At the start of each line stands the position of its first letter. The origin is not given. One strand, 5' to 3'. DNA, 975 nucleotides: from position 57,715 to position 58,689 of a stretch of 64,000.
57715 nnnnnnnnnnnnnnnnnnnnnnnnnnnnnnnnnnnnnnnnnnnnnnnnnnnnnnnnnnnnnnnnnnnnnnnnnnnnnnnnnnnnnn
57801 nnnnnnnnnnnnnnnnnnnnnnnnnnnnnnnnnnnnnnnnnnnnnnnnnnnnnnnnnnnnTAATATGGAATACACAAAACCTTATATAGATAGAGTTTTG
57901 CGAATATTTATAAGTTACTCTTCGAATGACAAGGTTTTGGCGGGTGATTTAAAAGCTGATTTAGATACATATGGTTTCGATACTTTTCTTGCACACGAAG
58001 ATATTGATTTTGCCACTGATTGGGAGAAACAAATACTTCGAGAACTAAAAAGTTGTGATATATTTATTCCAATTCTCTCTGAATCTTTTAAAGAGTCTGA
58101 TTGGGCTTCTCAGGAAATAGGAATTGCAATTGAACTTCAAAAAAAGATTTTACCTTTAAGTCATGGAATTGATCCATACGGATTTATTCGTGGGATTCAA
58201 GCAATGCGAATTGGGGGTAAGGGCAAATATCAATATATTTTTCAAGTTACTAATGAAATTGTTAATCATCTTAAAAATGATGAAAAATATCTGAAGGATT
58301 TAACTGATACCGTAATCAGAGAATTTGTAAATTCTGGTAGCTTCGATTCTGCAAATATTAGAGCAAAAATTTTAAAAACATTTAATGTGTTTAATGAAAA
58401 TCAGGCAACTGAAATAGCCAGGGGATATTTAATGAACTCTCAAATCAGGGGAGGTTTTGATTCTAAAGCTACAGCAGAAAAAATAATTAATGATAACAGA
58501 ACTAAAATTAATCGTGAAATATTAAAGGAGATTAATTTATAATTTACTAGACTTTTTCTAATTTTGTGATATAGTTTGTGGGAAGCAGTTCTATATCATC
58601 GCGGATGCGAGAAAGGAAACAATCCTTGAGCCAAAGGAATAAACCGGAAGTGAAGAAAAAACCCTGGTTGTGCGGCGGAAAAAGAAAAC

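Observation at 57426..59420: AT-rich insert inside the uvrB-uvrA-uvrC locus: small LinA/ANT(2'')-like nucleotidyltransferase fused-by-spacing to a TIR-domain protein, plus a promoter/terminator-delimited mini-operon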

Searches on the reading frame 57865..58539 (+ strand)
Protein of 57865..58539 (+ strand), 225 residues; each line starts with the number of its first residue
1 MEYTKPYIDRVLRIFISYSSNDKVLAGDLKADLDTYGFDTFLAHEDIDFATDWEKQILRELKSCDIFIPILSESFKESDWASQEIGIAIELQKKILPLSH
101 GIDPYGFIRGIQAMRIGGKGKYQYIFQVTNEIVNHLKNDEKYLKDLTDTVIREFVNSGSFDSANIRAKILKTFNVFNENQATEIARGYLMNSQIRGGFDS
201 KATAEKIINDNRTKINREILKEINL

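Call 3: search_protein_families(library=pfam, proteins=[window:57865-58539:+], max_evalue=1)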
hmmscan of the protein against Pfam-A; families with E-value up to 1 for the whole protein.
window:57865-58539:+ (225 aa): 7 families
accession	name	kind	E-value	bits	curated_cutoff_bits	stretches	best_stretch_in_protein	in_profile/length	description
PF13676.11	TIR_2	-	5.3e-17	62.9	28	1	14-114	1-106/122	TIR domain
PF01582.25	TIR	-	7.1e-06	26.4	21.3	1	22-93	14-85/179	TIR domain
PF11791.14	Aconitase_B_N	-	0.014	15.9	25.8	1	128-184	23-78/153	Aconitate B N-terminal domain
PF05014.21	Nuc_deoxyrib_tr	-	0.037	14.6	28.8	1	25-106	16-104/117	Nucleoside 2-deoxyribosyltransferase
PF08937.16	ThsB_TIR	-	0.038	14.8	21.2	1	15-96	1-91/100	Thoeris protein ThsB, TIR-like domain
PF13271.11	DUF4062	-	0.057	14.1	24.7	1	13-74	1-63/82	Domain of unknown function (DUF4062)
PF23349.2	BBS7_hp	-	0.11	13.1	27.8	1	121-174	47-100/114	BBS7 hairpin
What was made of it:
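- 57865..58542 (+): Gene 2: a 225-aa TIR protein. The TIR domain spans about aa 13-118 (nt 57901-58218) and carries the candidate catalytic Glu84 in SDWASQE. An all-helical C-terminal domain spans aa 121-225 (nt 58225-58539). Pfam TIR_2 5.3e-17, 62.9 bits against a cut-off of 28 (call 3).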

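Call 4: search_protein_families(library=padloc, proteins=[window:57865-58539:+], max_evalue=1)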
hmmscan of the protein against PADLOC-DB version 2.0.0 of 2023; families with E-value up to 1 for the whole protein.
window:57865-58539:+ (225 aa): 9 families
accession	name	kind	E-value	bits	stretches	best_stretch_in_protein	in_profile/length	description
PDLC00434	ThsB1|ThsB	-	1.3e-09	35.7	1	11-98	138-226/396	TIR-like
PDLC04108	PD-T7-3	-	1.3e-07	29.2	1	121-216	320-417/432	-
PDLC05062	PDC-S66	-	5.4e-07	27.3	1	14-102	151-244/282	-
PDLC02012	SAVED5--SAVED_TIR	-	3.2e-05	21.2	1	4-87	6-90/404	-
PDLC00425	ThsB1|ThsB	-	5.1e-05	20.6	1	14-96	254-343/389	TIR-like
PDLC02421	Aga_TIR-PNTD1-PNTD2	-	0.00014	19.1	1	14-95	6-89/430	Class I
PDLC00426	ThsB1|ThsB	-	0.00046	17.6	1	13-99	239-332/352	TIR-like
PDLC00436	ThsB1|ThsB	-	0.00061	17.3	1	13-88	37-116/183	TIR-like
PDLC00419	ThsB1|ThsB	-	0.011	13.6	1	13-88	29-108/165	TIR-like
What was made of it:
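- Closest known: CBASS / Pycsar. Different: The TIR protein has no SAVED or STING sensor; the PADLOC SAVED_TIR hit covers only the TIR core, aa 4-87 (call 4).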

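Call 5: search_protein_families(library=ncbifam, proteins=[window:57865-58539:+], max_evalue=1)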
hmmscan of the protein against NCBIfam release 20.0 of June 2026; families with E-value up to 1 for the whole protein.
window:57865-58539:+ (225 aa): 3 families
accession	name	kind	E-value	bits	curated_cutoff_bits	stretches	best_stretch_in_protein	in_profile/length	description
NF058526.1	Thoeris_type3_ThcB4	equivalog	3.3e-12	45.9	220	1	13-97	129-214/375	Thoeris type III anti-phage system protein ThcB4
NF042941.1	Retron_TIR_antiphage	equivalog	1.1e-10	40.9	600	1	13-102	341-435/464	TIR domain-containing anti-phage reverse transcriptase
NF040588.1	FxsC_Nterm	equivalog_domain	0.00084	19.3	130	1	41-85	49-92/182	TIR-like protein FxsC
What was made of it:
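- On Thoeris: NCBIfam ThcB4 45.9 against 220 (calls 3, 5).
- NCBIfam Thoeris type III ThcB4 hits at 3.3e-12 (call 5). All of these hits cover only the generic TIR core and fall far below the curated cut-offs: ThcB4 45.9 bits against 220, and Pfam ThsB_TIR 14.8 against 21.2 (calls 3, 5).
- Tried and rejected: Rejected for lack of ThsA and sub-threshold ThsB scores (calls 3, 5).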

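Call 12: find_homologous_proteins(query=window:57865-58539:+, max_evalue=0.001)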
Query window:57865-58539:+ (225 aa): 25 proteins with E <= 0.001 among 237 candidates.
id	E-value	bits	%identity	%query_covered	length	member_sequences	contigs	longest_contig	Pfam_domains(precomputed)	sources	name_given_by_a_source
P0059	4.5e-144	496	100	100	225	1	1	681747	PF01582.26,PF13676.12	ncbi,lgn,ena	-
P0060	1.3e-101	357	75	100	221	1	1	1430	PF01582.26,PF13676.12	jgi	jgi:hypothetical protein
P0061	1.3e-69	252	61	85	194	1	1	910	PF01582.26,PF13676.12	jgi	jgi:hypothetical protein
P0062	3.3e-61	225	50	99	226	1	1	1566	PF13676.12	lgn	-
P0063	1.1e-60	223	55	85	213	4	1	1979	PF01582.26,PF13676.12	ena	-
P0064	1.0e-38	151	39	95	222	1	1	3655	PF13676.12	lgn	-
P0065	1.5e-37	147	42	87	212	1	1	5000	PF13676.12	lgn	-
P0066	3.7e-37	146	38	96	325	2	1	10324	PF13676.12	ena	-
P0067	7.5e-37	145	41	93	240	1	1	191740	PF13676.12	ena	-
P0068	8.3e-37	145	37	92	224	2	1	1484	PF01582.26,PF13676.12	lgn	-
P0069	2.9e-36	143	38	95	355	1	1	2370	PF13676.12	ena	-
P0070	3.2e-36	143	41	91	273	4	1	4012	PF01582.26,PF13676.12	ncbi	ncbi:MAG: toll/interleukin-1 receptor domain-containing protein [Candidatus Nanopusillus acidilobi]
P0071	6.9e-35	139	37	97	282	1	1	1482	PF13676.12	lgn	-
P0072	7.1e-34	135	39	87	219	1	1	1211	PF13676.12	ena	-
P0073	4.1e-28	117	38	81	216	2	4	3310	PF13676.12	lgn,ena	-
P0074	1.6e-27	115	36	84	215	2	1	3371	PF13676.12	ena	-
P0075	6.9e-26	109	36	84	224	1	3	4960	PF13676.12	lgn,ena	-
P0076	1.8e-25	108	34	95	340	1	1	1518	PF13676.12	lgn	-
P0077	8.2e-24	102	33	94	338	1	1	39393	PF13676.12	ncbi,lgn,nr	ncbi:MAG: toll/interleukin-1 receptor domain-containing protein [Patescibacteria group bacterium]|nr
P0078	1.3e-23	102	37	72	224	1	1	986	PF01582.26,PF13676.12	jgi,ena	-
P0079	1.6e-23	101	35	95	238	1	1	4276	PF13676.12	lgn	-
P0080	3.1e-23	101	35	96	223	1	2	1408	PF13676.12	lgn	-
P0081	1.0e-22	99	47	46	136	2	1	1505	PF13676.12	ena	-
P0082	8.8e-21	93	37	82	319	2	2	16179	PF01582.26,PF13676.12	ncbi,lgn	-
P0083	4.1e-17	81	42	48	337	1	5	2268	PF13676.12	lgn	-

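Call 16: find_encoding_contigs(protein=P0060, flank=6000, max_places=4)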
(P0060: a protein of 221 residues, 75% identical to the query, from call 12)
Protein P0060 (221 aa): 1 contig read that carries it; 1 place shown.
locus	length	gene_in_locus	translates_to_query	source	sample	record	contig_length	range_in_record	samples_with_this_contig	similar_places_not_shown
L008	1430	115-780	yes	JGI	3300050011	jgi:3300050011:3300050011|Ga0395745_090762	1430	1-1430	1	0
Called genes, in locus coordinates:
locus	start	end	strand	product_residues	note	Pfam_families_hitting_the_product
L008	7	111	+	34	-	-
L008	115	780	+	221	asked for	PF01582:TIR (faint), PF13676:TIR_2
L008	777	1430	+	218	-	?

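Call 30: find_encoding_contigs(protein=P0067, flank=5000, max_places=2)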
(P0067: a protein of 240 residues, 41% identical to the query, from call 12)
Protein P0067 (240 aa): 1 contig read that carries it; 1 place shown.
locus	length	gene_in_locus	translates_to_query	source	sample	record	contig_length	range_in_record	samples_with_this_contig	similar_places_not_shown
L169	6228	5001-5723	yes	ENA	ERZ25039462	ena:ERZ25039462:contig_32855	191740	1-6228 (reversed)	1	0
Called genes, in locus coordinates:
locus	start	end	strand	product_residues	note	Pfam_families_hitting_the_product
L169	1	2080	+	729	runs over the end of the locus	PF05228:CHASE4, PF00990:GGDEF, PF13087:AAA_12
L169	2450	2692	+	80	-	-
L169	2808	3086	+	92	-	-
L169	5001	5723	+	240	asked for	PF13676:TIR_2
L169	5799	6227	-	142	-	?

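Call 31: find_encoding_contigs(protein=P0077, flank=5000, max_places=2)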
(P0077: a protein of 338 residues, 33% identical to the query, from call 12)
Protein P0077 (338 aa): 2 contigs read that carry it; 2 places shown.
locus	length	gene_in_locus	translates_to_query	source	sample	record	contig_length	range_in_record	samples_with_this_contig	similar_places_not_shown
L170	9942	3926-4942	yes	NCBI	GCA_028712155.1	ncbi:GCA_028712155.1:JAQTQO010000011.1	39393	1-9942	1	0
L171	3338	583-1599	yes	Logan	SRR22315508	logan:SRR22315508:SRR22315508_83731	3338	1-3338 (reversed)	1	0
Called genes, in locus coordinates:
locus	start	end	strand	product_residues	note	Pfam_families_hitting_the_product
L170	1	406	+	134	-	PF00011:HSP20, PF17886:ArsA_HSP20 (weak)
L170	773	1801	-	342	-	PF01087:GalP_UDP_transf, PF16285:DUF4931_N (weak), PF16268:DUF4921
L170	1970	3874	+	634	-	PF00012:HSP70, PF06723:MreB_Mbl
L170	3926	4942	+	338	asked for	PF13676:TIR_2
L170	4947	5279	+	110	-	-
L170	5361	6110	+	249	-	-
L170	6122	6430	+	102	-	PF11950:DUF3467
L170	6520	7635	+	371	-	PF00226:DnaJ, PF01556:DnaJ_C, PF00684:DnaJ_CXXCXGXG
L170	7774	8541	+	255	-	-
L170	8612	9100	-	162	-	-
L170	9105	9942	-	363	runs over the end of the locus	PF07143:AttH, PF17186:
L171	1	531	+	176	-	?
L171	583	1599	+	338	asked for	PF13676:TIR_2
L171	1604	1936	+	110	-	-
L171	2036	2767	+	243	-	-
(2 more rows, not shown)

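Call 32: find_encoding_contigs(protein=P0066, flank=5000, max_places=2)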
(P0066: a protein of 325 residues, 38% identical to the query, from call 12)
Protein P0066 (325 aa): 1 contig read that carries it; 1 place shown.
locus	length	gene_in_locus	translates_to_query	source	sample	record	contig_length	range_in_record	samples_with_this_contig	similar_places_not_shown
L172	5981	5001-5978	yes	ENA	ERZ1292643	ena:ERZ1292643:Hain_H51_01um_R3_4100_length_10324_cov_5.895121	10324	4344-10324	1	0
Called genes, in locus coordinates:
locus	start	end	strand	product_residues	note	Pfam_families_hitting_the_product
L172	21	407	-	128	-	-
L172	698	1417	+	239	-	PF00376:MerR, PF12728:HTH_17, PF13411:MerR_1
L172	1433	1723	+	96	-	PF14213:DUF4325 (weak)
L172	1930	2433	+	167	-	-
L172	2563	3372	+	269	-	PF01555:N6_N4_Mtase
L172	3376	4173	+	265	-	PF15515:MvaI_BcnI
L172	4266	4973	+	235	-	-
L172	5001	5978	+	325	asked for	PF13676:TIR_2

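Call 33: find_encoding_contigs(protein=P0082, flank=5000, max_places=2)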
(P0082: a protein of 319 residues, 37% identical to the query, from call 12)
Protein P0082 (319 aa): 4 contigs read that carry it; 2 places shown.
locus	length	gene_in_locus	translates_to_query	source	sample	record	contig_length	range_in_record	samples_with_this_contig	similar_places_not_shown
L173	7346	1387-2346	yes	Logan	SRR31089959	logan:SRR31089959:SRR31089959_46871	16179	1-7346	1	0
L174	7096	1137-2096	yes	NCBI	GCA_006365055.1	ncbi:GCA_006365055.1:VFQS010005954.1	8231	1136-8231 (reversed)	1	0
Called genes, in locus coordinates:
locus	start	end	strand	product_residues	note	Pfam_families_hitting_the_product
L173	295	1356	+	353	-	PF00589:Phage_integrase (faint)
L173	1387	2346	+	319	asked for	PF01582:TIR, PF13676:TIR_2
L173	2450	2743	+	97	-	-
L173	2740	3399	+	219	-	-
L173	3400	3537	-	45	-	-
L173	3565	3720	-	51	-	-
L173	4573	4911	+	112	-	-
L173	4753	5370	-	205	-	-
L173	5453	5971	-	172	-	-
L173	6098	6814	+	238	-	-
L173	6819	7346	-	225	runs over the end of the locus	-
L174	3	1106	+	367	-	?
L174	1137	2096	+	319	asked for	PF01582:TIR, PF13676:TIR_2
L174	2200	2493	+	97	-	-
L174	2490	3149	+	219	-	-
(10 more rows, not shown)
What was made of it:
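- Relatives lie next to a restriction-modification pair, or next to integrase, resolvase and NERD genes (calls 32, 33). Relatives of the TIR gene sit in defence or mobile contexts (calls 32, 33).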

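Call 44: predict_structure(alignment_id=A2)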
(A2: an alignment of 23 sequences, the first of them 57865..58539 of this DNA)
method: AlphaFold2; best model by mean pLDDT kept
length: 225 residues; sequences in the alignment: 23
mean_pLDDT: 91.5   pTM: 0.87
mean pLDDT of the five models: 91.5, 91.5, 91.3, 90.8, 89.2
residues with pLDDT >= 90: 185; 70-90: 24; 50-70: 16; < 50: 0
segments of 3 or more residues with pLDDT < 50: none
pLDDT, mean of each block of 10 residues (from residue 1): 66 96 94 96 75 89 97 90 94 96 93 80 85 95 96 96 96 94 96 97 98 94 90
secondary structure, 60 per line:
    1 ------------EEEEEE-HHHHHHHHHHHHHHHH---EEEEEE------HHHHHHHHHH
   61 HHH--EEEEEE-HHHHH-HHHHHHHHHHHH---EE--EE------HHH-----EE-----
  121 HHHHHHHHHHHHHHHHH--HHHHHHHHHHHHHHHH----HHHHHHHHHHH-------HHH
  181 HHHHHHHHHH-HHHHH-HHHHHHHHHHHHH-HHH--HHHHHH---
elements in order: E13-18 H20-35 E39-44 H51-63 E66-71 H73-77 H79-90 H121-137 H140-155 H160-170 H178-190 H192-196 H198-210 H217-222
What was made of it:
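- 57865..58542 (+): AF2 pLDDT 91.5 (call 44).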

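Call 46: search_solved_structures(query=A2, max_evalue=0.01, show_alignments=3)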
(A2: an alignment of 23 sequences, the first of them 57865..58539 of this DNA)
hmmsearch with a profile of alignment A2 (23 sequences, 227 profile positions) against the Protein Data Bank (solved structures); distinct sequences matched with E-value up to 0.01: 40.
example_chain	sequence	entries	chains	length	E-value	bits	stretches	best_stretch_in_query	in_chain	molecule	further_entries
4om7_A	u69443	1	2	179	1.1e-06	31.7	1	11-88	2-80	Toll-like receptor 6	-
1fyv_A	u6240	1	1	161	1.9e-06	30.9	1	7-88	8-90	TOLL-LIKE RECEPTOR 1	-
7nuw_A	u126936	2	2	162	1.9e-06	30.9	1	7-88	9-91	Toll-like receptor 1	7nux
7nt7_A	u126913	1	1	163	1.9e-06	30.9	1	7-88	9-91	Toll-like receptor 1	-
9mud_K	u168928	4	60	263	2.3e-06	30.7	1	13-100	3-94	Cat1 (CRISPR associated TIR 1) pentagonal filament | Cat1 (CRISPR associated TIR 1) pentagonal filament assembly | Cat1 (CRISPR-associated TIR 1)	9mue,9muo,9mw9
7uxr_A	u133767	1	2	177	5.3e-06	29.5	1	11-101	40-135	TIR domain protein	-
6o0u_A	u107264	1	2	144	1.3e-05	28.2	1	11-98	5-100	Sterile alpha and TIR motif-containing protein 1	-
10ra_A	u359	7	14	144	1.5e-05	28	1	11-98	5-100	Sterile alpha and TIR motif-containing protein 1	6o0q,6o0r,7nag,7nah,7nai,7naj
9hq0_A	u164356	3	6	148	1.7e-05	27.8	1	11-98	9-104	NAD(+) hydrolase SARM1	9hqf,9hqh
10rb_A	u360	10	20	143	1.7e-05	27.8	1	12-98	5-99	NAD(+) hydrolase SARM1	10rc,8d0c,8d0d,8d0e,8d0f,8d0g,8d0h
9mw1_B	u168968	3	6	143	1.7e-05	27.8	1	13-98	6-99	NAD(+) hydrolase SARM1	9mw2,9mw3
9tzw_A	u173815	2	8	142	1.9e-05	27.7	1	13-98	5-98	NAD(+) hydrolase SARM1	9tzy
7vu8_B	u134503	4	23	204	1.9e-05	27.7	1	13-104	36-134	Flax rust resistance protein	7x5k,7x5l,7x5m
8p2m_A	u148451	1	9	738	2.3e-05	27.4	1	6-98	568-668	NAD(+) hydrolase tir-1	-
3ozi_A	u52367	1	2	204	2.5e-05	27.2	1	12-104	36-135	L6tr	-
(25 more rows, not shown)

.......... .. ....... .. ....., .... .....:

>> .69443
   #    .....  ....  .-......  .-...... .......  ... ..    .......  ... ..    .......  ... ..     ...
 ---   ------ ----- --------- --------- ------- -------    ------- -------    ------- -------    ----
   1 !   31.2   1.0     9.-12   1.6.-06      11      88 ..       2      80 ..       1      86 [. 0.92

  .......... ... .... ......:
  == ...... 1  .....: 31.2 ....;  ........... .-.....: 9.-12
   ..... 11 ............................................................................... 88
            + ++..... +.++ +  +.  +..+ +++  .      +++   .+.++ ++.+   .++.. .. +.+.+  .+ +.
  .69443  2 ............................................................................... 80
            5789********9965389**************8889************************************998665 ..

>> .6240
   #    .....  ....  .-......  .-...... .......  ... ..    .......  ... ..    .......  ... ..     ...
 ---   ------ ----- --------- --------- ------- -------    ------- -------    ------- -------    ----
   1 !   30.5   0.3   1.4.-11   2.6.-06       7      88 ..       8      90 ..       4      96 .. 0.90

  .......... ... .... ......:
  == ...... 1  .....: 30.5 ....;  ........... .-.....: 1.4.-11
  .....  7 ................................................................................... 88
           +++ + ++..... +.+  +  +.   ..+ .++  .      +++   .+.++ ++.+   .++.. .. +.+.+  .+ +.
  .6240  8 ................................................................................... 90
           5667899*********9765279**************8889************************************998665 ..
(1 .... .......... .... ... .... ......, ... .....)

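Call 51: search_protein_families(library=pfam, alignment_id=A2, max_evalue=0.1)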
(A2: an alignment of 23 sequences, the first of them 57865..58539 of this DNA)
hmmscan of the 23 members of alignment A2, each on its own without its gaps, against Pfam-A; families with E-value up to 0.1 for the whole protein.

A. member 1, window:57865-58539:+ (225 aa): 6 families
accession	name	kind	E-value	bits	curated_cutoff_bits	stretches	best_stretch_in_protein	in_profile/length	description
PF13676.11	TIR_2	-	5.3e-17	62.9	28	1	14-114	1-106/122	TIR domain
PF01582.25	TIR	-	7.1e-06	26.4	21.3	1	22-93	14-85/179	TIR domain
PF11791.14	Aconitase_B_N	-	0.014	15.9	25.8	1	128-184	23-78/153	Aconitate B N-terminal domain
PF05014.21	Nuc_deoxyrib_tr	-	0.037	14.6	28.8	1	25-106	16-104/117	Nucleoside 2-deoxyribosyltransferase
PF08937.16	ThsB_TIR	-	0.038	14.8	21.2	0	15-96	1-91/100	Thoeris protein ThsB, TIR-like domain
PF13271.11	DUF4062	-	0.057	14.1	24.7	0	13-74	1-63/82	Domain of unknown function (DUF4062)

B. families by the number of members that match (of 23 scanned): 20 families
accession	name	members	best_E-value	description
PF13676.11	TIR_2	23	1.1e-21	TIR domain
PF01582.25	TIR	21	1.3e-08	TIR domain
PF10137.14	CAP12-PCTIR_TIR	16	4.4e-05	CAP12/Pycsar effector protein, TIR domain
PF08937.16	ThsB_TIR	10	0.00053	Thoeris protein ThsB, TIR-like domain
PF05014.21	Nuc_deoxyrib_tr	7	8.2e-05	Nucleoside 2-deoxyribosyltransferase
PF13271.11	DUF4062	7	0.0023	Domain of unknown function (DUF4062)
PF11791.14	Aconitase_B_N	3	0.011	Aconitate B N-terminal domain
PF14528.11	LAGLIDADG_3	3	0.011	LAGLIDADG-like domain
PF08283.16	Gemini_AL1_M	1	0.017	Geminivirus rep protein central domain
PF04754.18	Transposase_31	1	0.023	Putative transposase, YhgA-like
PF05405.19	Mt_ATP-synt_B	1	0.024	Mitochondrial ATP synthase B chain precursor (ATP-synt_B)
PF18608.7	XAF1_C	1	0.031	XIAP-associated factor 1 C-terminal domain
PF25151.1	TPR_Trm732_C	1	0.036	Trm732, C-terminal TPR repeats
PF06342.18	DUF1057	1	0.038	Alpha/beta hydrolase of unknown function (DUF1057)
PF12302.13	DUF3629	1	0.051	Protein of unknown function (DUF3629)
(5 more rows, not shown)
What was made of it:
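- On TIR domain (Pfam TIR_2, PF13676): All 23 family members hit (call 51).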

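Call 52: search_protein_families(library=padloc, alignment_id=A2, max_evalue=0.001)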
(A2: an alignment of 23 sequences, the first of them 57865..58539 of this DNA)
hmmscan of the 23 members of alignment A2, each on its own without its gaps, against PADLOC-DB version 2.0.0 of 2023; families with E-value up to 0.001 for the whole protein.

A. member 1, window:57865-58539:+ (225 aa): 8 families
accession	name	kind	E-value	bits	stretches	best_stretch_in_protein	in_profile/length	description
PDLC00434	ThsB1|ThsB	-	1.3e-09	35.7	1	11-98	138-226/396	TIR-like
PDLC04108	PD-T7-3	-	1.3e-07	29.2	1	121-216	320-417/432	-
PDLC05062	PDC-S66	-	5.4e-07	27.3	1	14-102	151-244/282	-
PDLC02012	SAVED5--SAVED_TIR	-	3.2e-05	21.2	1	4-87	6-90/404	-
PDLC00425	ThsB1|ThsB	-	5.1e-05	20.6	1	14-96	254-343/389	TIR-like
PDLC02421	Aga_TIR-PNTD1-PNTD2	-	0.00014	19.1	1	14-95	6-89/430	Class I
PDLC00426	ThsB1|ThsB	-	0.00046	17.6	1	13-99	239-332/352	TIR-like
PDLC00436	ThsB1|ThsB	-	0.00061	17.3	0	13-88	37-116/183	TIR-like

B. families by the number of members that match (of 23 scanned): 22 families
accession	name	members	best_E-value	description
PDLC00434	ThsB1|ThsB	22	2.1e-12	TIR-like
PDLC00436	ThsB1|ThsB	21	1.1e-10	TIR-like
PDLC05062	PDC-S66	19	9.9e-11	-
PDLC02012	SAVED5--SAVED_TIR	16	7.3e-09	-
PDLC00419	ThsB1|ThsB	10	1.3e-07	TIR-like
PDLC00425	ThsB1|ThsB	8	1.8e-07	TIR-like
PDLC04108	PD-T7-3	6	1.7e-08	-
PDLC05001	PDC-S34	4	1.4e-08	-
PDLC00422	ThsB1|ThsB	3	9.9e-06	TIR-like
PDLC00423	ThsB1|ThsB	3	1.3e-05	TIR-like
PDLC00426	ThsB1|ThsB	3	2.7e-05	TIR-like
PDLC02962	RT-TIR_XII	3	4e-05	single gene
PDLC02421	Aga_TIR-PNTD1-PNTD2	2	7.7e-07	Class I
PDLC03015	TIR-NLR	2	1.1e-05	-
PDLC03825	spbK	2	0.00026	-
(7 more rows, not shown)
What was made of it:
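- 57865..58542 (+): C-terminal domain against the PADLOC PD-T7-3 profile, positions 320-417 of 432, E 1.3e-7 (calls 4, 52).
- Closest known: Thoeris ThsB. Same: ThsB profiles hit the TIR core (calls 4, 52).
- The C-terminal domain hits the PD-T7-3 profile in 6 of 23 family members, best E 1.7e-8 (call 52). PADLOC ThsB profiles hit the TIR domain, at 1.3e-9 for this protein and in 22 of 23 family members (calls 4, 52). The C-terminal domain is shared with PD-T7-3 (call 52).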

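Call 69: find_encoding_contigs(protein=P0059, flank=8000, max_places=3)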
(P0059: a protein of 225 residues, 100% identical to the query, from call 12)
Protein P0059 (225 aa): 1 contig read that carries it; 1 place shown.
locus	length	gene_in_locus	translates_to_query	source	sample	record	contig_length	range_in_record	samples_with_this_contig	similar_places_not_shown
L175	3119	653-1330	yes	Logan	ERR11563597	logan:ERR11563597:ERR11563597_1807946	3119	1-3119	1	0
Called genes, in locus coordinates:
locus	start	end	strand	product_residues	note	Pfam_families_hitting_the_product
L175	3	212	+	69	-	?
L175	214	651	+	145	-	-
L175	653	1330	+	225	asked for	PF01582:TIR (weak), PF13676:TIR_2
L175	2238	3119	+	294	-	?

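Call 73: find_encoding_contigs(protein=P0065, flank=4000, max_places=2)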
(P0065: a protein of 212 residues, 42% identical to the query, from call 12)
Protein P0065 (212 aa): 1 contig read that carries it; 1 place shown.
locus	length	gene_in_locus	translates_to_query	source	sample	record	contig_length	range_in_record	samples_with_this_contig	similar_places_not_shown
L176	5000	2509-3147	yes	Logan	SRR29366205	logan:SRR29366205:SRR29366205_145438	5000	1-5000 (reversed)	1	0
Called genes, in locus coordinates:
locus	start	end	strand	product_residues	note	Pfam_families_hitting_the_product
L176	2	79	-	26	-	?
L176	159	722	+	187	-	PF02637:GatB_Yqey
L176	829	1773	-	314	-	-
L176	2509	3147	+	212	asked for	PF13676:TIR_2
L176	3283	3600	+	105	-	-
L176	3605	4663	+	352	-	-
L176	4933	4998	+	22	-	?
